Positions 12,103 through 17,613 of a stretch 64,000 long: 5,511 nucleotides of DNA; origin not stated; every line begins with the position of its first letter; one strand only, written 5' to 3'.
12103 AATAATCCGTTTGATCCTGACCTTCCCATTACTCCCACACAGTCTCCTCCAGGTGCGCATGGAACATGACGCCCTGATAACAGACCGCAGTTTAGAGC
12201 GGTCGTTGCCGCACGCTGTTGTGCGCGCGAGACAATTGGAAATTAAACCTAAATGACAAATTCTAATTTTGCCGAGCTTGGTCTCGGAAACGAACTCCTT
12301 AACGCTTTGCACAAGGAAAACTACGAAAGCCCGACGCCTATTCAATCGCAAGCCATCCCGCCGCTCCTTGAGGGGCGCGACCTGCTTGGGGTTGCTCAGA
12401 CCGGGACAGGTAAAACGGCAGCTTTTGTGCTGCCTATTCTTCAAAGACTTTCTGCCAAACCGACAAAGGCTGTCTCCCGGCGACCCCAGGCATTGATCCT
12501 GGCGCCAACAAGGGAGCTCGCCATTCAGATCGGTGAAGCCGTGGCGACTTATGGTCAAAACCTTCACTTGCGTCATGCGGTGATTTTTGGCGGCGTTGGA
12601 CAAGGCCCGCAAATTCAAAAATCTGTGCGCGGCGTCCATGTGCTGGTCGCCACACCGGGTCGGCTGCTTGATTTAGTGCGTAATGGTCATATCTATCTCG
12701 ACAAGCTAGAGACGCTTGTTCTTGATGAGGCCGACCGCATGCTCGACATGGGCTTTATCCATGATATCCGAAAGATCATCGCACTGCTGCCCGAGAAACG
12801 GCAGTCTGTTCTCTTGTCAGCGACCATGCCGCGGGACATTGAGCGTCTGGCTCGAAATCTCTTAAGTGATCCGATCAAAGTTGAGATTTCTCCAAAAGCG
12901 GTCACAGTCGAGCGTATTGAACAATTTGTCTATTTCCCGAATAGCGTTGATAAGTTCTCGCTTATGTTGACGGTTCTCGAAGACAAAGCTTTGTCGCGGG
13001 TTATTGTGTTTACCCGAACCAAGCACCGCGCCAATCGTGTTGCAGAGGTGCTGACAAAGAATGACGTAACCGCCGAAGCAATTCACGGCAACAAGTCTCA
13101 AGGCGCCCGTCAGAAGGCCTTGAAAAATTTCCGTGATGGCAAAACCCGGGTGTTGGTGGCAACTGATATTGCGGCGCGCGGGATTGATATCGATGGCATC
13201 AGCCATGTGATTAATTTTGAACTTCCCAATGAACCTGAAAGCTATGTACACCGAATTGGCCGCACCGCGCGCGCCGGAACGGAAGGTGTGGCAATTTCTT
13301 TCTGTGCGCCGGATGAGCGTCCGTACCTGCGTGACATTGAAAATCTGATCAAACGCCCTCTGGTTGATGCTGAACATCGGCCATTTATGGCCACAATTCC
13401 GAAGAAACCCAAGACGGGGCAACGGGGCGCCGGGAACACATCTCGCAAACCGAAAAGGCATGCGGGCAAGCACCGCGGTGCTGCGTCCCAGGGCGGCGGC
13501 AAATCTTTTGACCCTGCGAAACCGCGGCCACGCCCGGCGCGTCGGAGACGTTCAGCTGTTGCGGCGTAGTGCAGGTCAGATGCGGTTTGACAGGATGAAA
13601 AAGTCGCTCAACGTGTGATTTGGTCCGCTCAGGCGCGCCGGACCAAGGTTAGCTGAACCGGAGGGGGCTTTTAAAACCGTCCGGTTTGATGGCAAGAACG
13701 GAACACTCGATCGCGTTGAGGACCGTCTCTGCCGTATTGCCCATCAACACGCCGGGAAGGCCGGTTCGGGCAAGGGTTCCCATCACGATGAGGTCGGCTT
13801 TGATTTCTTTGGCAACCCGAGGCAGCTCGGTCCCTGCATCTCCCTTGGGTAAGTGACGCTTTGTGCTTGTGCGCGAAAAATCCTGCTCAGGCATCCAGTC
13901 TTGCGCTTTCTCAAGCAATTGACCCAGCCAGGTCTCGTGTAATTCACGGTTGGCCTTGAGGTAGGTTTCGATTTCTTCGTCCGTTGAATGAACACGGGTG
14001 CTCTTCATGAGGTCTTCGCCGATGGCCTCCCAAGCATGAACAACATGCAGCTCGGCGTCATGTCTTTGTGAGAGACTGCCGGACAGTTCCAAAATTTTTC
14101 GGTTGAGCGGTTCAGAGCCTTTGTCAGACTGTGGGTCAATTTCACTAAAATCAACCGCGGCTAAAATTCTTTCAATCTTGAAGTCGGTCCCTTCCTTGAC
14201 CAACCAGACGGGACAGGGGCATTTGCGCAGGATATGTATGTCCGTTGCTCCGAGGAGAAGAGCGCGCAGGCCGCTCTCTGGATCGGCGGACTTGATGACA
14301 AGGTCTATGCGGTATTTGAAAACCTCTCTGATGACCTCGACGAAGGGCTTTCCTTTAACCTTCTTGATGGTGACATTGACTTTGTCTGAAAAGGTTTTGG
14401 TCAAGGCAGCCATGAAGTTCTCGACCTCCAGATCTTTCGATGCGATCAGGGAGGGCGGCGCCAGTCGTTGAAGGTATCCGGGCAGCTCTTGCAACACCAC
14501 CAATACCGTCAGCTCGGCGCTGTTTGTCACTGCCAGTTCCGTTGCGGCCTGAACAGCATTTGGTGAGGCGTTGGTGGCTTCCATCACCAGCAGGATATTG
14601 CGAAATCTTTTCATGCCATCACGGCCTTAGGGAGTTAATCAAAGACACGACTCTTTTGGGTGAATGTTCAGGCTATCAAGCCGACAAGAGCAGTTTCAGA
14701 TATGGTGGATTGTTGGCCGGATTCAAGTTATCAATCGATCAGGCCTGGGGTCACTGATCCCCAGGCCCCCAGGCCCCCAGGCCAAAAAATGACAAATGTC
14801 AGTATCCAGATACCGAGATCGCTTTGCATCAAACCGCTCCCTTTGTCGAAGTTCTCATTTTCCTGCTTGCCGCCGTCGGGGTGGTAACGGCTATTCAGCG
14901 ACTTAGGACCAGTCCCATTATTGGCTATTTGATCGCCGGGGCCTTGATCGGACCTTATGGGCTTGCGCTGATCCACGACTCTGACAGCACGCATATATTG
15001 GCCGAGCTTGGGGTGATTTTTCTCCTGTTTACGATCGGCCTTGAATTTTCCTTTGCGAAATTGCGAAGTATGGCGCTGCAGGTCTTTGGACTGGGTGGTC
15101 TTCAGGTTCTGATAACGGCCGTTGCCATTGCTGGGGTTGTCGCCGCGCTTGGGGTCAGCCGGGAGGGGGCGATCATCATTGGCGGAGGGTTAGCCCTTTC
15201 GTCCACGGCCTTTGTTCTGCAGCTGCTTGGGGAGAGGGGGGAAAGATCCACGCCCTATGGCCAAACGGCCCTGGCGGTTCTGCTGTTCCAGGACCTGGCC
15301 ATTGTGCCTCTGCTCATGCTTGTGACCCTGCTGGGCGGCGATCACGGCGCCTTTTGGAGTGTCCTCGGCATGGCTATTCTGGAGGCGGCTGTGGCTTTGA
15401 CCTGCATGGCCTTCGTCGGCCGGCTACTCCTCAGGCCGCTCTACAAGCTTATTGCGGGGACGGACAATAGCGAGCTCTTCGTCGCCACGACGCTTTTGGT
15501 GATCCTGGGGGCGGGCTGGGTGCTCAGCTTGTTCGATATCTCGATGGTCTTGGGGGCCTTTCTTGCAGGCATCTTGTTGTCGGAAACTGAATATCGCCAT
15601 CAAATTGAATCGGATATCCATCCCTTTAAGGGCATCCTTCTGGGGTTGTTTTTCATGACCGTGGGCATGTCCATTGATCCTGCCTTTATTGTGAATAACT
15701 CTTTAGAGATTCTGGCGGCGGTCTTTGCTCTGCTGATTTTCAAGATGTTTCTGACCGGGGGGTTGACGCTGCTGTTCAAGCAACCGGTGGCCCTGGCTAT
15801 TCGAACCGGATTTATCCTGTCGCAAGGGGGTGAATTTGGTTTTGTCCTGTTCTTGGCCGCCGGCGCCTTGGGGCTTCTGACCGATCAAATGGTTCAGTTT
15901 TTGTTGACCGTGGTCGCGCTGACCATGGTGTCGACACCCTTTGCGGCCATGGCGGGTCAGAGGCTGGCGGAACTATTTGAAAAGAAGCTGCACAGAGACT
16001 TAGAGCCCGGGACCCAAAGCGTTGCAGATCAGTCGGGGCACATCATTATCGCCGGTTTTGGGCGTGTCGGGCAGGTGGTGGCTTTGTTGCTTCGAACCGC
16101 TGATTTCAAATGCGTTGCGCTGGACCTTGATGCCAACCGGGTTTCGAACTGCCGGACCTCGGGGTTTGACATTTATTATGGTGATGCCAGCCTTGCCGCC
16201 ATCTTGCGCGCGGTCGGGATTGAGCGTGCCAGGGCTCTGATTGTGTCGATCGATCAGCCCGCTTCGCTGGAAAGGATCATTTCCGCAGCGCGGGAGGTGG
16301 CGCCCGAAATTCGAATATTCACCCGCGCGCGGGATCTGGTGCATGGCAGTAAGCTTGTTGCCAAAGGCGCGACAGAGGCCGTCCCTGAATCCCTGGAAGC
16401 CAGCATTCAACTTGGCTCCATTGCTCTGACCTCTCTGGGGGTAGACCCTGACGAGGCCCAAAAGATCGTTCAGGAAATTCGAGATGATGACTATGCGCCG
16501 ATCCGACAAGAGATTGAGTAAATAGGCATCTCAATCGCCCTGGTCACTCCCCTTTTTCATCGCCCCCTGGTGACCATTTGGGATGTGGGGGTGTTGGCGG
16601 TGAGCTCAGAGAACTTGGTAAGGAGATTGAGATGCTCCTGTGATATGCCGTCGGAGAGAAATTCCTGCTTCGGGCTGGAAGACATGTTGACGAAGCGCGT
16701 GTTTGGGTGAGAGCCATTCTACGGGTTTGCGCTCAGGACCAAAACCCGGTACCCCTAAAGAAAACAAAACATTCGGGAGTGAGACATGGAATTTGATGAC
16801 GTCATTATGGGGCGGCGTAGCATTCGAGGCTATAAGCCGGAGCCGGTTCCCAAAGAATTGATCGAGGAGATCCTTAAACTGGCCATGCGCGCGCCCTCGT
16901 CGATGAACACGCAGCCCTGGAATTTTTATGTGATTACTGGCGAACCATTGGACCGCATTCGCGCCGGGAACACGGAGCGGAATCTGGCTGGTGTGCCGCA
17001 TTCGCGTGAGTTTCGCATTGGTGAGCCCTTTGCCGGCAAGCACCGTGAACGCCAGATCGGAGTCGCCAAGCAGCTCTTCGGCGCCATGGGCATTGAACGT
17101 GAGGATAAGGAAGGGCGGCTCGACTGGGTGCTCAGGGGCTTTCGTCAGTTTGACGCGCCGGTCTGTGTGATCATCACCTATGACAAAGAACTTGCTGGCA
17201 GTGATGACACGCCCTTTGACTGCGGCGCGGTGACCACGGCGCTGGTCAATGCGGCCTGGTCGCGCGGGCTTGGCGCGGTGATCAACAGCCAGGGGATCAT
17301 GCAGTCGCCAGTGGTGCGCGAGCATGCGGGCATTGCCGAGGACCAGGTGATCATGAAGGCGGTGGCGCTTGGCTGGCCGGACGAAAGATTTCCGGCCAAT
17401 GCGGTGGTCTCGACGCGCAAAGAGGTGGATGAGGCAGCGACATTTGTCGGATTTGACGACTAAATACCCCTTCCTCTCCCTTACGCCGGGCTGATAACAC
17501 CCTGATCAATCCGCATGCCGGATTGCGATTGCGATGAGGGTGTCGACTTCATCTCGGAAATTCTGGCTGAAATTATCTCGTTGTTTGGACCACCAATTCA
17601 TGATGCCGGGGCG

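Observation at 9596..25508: Three same-strand paralogs within 16 kb: conserved effector and linker halves, divergent TPR sensor halves, no shared neighbour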

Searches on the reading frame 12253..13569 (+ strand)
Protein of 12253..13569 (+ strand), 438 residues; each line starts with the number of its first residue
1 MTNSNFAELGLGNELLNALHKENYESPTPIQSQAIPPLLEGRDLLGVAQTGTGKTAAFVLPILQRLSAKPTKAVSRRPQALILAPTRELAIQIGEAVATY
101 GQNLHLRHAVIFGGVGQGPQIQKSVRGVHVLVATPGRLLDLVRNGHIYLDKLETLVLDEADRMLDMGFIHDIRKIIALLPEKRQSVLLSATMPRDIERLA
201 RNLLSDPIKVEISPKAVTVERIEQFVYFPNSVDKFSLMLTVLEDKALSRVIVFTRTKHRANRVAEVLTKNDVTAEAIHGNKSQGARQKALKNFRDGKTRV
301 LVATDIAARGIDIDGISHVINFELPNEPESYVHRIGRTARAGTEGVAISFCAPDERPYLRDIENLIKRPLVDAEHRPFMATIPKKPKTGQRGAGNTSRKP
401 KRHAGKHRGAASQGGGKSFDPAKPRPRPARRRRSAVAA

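Call 18: search_protein_families(library=pfam, proteins=[window:12253-13569:+], max_evalue=0.001)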
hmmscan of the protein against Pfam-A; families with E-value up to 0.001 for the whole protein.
window:12253-13569:+ (438 aa): 5 families
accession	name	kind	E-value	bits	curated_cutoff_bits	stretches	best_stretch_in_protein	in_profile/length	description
PF00270.35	DEAD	-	2.4e-51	174.2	26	1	28-198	1-166/167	DEAD/DEAH box helicase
PF00271.37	Helicase_C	-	3.3e-32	111.5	23.5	1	234-342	2-110/110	Helicase conserved C-terminal domain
PF04851.21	ResIII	-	9.2e-06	26.1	22.5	1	31-193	8-163/164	Type III restriction enzyme, res subunit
PF13245.12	AAA_19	-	0.00023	21.8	25.1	0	32-169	2-107/134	AAA domain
PF06862.17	Utp25_C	-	0.00031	20.9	32.8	1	238-332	36-134/190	Utp25, C-terminal domain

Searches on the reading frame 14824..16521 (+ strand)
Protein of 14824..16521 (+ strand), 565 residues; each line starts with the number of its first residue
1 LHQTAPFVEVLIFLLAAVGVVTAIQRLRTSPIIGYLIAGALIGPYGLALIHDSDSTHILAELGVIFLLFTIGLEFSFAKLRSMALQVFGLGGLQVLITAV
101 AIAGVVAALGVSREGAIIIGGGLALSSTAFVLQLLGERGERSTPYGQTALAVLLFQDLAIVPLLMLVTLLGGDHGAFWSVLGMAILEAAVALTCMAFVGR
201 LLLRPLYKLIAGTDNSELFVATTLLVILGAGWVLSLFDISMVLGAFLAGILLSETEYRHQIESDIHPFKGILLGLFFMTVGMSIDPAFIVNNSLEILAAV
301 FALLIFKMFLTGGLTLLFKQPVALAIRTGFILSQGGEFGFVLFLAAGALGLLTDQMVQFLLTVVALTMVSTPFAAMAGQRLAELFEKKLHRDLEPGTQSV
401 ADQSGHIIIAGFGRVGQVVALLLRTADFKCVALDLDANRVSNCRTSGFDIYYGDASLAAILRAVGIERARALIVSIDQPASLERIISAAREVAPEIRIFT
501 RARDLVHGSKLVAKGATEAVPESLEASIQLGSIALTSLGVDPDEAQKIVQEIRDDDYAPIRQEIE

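Call 18: search_protein_families(library=pfam, proteins=[window:14824-16521:+], max_evalue=0.001)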
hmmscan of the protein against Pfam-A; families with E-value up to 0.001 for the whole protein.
window:14824-16521:+ (565 aa): 2 families
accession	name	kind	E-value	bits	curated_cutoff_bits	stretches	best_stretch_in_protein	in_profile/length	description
PF00999.27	Na_H_Exchanger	-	3.5e-58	197.7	26.2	1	14-369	2-363/375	Sodium/hydrogen exchanger, transmembrane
PF02254.24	TrkA_N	-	2.3e-20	73.5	23.8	1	407-520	1-114/116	TrkA-N domain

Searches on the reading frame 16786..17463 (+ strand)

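Call 18: search_protein_families(library=pfam, proteins=[window:16786-17463:+], max_evalue=0.001)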
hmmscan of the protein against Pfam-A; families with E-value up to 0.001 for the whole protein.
window:16786-17463:+ (225 aa): 2 families
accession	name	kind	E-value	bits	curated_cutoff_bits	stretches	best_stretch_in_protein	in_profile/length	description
PF00881.29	Nitroreductase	-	1.1e-31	110.8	23.5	1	7-197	1-167/167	Nitroreductase family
PF14512.11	TM1586_NiRdase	-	6e-07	29.7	27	1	24-49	158-183/215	Putative TM nitroreductase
